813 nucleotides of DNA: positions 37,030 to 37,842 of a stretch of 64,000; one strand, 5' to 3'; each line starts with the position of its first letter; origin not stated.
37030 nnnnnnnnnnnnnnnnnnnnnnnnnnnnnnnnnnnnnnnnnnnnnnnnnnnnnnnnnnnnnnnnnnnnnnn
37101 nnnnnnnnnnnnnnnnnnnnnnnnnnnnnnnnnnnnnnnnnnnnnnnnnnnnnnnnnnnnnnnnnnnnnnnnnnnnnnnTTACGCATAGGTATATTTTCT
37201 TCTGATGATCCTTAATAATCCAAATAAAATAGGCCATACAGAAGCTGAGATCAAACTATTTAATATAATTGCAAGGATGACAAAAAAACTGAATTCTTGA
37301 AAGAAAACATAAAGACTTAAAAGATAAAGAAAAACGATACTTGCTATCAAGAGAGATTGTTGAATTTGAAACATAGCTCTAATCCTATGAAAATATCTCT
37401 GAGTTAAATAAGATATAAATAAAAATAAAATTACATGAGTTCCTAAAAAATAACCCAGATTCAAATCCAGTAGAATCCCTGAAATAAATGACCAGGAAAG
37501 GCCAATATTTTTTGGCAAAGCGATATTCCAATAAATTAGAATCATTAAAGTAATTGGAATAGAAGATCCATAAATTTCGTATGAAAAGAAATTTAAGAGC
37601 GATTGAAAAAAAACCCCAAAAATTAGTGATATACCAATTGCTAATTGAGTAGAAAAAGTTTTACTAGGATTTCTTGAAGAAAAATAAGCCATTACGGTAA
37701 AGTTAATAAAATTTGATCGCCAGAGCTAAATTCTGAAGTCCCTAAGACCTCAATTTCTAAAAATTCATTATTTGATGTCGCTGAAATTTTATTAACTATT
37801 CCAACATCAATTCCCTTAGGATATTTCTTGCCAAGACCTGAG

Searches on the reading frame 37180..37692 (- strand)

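Call 51: search_protein_families(library=pfam, proteins=[window:37180-37692:-], max_evalue=0.000001)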
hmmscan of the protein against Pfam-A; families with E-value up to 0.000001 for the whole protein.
window:37180-37692:- (170 aa): 1 family
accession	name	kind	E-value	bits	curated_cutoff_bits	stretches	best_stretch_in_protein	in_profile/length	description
PF04093.17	MreD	-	3.4e-13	50.5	24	1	13-162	3-157/158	rod shape-determining protein MreD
